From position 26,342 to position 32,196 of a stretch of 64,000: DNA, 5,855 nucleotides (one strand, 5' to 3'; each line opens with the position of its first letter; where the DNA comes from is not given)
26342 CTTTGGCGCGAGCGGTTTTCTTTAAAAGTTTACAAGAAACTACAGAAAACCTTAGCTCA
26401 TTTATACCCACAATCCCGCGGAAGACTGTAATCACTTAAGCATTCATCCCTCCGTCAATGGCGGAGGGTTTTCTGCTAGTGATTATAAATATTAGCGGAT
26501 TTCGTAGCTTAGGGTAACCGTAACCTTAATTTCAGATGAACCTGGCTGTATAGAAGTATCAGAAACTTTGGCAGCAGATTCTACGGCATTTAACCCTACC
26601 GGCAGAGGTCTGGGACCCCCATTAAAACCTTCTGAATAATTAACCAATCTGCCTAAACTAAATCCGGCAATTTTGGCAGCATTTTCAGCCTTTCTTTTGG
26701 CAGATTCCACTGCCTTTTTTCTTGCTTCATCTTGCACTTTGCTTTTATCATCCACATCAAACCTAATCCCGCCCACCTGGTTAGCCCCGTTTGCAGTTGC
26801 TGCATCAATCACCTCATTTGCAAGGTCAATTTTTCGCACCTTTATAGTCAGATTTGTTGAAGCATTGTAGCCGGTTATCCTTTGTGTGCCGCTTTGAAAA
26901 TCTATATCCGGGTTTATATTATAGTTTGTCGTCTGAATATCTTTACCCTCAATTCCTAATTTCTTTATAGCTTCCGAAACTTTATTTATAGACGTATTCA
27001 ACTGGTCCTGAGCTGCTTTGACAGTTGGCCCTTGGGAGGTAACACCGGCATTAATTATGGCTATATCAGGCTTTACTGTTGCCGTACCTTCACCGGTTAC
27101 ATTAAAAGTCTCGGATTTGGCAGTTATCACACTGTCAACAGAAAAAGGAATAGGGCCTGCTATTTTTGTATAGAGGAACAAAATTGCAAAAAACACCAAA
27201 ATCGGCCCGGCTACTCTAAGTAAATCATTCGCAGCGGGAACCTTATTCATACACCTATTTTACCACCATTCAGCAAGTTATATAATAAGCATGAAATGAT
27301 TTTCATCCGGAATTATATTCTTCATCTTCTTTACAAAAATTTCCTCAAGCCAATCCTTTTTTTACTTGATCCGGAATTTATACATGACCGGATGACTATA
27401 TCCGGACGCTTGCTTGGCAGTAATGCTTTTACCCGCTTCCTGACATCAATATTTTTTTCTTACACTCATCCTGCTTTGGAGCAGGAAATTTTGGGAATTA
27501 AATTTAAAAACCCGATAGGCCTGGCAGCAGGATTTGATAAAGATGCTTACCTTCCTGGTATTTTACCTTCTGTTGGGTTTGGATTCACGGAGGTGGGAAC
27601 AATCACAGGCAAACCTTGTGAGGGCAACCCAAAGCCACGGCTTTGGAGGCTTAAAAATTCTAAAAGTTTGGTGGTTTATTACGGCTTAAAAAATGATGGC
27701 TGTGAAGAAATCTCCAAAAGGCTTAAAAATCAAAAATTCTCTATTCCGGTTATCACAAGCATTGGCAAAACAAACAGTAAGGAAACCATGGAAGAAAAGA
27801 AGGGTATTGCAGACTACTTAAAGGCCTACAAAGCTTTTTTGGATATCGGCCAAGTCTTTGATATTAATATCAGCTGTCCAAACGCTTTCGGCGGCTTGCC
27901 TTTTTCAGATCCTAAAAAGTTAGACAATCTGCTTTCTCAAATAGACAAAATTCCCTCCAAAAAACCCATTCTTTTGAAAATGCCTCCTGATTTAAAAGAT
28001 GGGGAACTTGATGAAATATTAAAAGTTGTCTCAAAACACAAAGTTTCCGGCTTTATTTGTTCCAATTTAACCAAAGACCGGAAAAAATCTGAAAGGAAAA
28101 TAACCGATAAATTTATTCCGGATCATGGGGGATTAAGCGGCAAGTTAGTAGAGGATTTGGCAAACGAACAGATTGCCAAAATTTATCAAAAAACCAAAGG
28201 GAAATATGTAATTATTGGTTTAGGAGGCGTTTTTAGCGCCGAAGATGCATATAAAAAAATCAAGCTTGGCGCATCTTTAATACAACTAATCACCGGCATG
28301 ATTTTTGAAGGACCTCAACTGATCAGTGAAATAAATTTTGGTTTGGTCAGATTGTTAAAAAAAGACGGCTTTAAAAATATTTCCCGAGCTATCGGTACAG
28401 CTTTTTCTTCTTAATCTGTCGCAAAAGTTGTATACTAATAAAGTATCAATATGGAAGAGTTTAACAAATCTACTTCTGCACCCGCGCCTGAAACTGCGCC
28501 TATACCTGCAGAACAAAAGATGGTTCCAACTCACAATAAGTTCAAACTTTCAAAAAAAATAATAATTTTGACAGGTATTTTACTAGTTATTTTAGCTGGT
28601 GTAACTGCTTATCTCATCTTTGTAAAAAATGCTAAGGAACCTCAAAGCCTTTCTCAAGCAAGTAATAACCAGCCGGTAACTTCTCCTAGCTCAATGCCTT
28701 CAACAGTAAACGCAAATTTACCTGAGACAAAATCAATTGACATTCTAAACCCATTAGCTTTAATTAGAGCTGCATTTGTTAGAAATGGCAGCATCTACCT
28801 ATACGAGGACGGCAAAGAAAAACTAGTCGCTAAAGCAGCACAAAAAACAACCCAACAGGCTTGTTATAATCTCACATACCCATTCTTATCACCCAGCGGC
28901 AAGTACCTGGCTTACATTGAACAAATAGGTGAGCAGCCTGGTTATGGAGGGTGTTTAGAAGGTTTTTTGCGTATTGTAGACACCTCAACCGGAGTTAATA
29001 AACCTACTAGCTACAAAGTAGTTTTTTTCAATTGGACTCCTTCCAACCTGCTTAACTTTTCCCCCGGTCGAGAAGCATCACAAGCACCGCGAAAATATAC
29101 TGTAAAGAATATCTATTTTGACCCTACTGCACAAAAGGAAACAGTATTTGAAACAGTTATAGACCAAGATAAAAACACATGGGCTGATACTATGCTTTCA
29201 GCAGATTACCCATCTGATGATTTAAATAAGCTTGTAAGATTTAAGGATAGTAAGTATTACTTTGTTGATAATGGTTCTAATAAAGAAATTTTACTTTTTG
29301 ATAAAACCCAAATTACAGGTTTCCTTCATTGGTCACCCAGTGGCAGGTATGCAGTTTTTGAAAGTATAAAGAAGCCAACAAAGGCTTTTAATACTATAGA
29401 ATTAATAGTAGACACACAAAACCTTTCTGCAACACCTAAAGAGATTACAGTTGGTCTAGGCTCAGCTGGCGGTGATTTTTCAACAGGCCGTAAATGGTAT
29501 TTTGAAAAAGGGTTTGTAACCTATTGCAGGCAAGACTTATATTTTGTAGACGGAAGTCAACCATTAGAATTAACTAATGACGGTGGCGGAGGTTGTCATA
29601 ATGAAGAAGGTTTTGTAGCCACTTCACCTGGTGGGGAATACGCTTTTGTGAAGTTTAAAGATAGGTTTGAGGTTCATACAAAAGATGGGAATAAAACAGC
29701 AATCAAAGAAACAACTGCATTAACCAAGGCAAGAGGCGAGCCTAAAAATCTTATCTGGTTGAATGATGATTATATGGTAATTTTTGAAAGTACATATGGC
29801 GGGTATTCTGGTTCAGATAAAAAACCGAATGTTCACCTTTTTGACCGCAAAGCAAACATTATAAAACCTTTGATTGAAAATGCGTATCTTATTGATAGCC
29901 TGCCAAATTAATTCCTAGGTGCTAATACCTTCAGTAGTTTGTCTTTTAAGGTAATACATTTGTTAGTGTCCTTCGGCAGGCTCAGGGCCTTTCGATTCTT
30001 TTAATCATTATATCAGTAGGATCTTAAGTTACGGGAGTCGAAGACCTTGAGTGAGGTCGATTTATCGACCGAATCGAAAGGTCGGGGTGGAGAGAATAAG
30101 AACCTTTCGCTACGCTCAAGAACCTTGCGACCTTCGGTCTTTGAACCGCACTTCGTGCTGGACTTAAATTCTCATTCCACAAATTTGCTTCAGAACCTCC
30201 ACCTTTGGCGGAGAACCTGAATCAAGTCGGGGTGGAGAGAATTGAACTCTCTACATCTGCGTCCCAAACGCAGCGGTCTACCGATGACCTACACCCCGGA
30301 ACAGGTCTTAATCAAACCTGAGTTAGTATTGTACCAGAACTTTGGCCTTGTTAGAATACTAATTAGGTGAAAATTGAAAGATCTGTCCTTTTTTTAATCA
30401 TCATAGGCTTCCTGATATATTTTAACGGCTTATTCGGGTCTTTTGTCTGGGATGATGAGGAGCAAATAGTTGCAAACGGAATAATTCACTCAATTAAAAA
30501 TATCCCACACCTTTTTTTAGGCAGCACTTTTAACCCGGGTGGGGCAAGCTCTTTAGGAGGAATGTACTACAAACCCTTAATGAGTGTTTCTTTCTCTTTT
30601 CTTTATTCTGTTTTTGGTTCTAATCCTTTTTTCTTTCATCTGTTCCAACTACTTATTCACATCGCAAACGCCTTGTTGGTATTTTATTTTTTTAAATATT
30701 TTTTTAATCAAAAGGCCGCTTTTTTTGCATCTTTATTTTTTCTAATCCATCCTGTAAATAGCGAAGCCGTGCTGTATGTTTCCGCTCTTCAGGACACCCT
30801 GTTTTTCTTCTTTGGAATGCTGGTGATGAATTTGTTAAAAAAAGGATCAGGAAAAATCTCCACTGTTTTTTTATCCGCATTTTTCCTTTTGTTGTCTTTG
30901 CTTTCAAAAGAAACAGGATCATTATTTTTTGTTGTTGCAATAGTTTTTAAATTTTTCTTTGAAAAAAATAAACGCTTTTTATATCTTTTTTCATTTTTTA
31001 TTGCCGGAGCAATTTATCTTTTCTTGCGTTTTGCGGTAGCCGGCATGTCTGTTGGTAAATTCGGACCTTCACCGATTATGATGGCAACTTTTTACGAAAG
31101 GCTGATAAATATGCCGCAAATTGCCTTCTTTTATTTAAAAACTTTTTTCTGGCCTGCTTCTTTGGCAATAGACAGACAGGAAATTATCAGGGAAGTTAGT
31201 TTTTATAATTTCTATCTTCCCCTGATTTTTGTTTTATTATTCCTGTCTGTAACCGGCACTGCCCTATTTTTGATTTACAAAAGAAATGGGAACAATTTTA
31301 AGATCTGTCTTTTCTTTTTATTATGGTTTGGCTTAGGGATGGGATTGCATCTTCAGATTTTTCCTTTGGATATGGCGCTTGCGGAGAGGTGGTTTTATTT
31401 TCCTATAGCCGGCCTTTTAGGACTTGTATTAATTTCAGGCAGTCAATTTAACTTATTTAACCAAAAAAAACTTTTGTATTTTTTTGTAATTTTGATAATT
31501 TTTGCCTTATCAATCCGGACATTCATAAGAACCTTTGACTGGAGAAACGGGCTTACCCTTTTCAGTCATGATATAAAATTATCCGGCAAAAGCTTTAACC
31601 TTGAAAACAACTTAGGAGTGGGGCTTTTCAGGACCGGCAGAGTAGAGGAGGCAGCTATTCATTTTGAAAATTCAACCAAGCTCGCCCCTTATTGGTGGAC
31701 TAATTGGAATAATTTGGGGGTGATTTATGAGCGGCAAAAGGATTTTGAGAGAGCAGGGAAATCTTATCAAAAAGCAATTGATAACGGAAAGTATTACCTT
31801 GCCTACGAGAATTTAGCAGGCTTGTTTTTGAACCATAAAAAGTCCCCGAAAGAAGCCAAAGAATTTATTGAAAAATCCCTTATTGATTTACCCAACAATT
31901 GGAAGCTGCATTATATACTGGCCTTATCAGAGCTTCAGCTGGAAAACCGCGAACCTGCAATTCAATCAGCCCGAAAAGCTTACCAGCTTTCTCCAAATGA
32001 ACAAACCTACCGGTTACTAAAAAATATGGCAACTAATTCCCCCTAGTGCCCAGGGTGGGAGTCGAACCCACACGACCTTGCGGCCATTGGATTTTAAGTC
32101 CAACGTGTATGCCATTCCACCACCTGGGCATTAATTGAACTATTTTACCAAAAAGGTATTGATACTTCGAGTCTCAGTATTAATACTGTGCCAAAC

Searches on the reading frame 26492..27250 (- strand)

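Call 80: search_protein_families(library=pfam, proteins=[window:26492-27250:-], max_evalue=0.001)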
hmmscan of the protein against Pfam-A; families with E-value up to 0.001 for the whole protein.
window:26492-27250:- (252 aa): 1 family
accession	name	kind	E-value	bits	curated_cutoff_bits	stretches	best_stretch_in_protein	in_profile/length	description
PF04402.19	SIMPL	-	8.5e-57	193.2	25.2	1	50-249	2-205/205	Protein of unknown function (DUF541)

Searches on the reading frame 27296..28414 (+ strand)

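Call 10: search_protein_families(library=pfam, proteins=[window:27296-28414:+], max_evalue=0.001)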
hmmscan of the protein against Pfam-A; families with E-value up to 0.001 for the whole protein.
window:27296-28414:+ (372 aa): 1 family
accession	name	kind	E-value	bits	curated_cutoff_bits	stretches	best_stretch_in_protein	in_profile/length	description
PF01180.27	DHO_dh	-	3e-63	214.2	27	1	61-353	2-290/291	Dihydroorotate dehydrogenase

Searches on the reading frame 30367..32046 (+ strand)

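Call 10: search_protein_families(library=pfam, proteins=[window:30367-32046:+], max_evalue=0.001)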
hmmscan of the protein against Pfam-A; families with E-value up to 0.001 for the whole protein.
window:30367-32046:+ (559 aa): 7 families
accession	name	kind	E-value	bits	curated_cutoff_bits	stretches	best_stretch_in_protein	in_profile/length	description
PF07719.23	TPR_2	-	2.1e-15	55.9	27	1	447-471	4-28/34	Tetratricopeptide repeat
PF00515.34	TPR_1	-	5.9e-12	45.3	27.8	1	447-471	4-28/34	Tetratricopeptide repeat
PF13181.12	TPR_8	-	1.2e-11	44.2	25.7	1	447-472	4-29/34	Tetratricopeptide repeat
PF13432.12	TPR_16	-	1.1e-07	32.6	32.7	1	416-474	3-61/65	Tetratricopeptide repeat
PF13424.12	TPR_12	-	3.9e-07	30.6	30.1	1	411-472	4-73/77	Tetratricopeptide repeat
PF13428.12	TPR_14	-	2.1e-05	25.2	23.5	0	447-484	4-42/44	Tetratricopeptide repeat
PF23914.1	TPR_CcmH_CycH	-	8.5e-05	22.9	42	1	445-545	51-154/158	Cytochrome c-type biogenesis protein H TPR domain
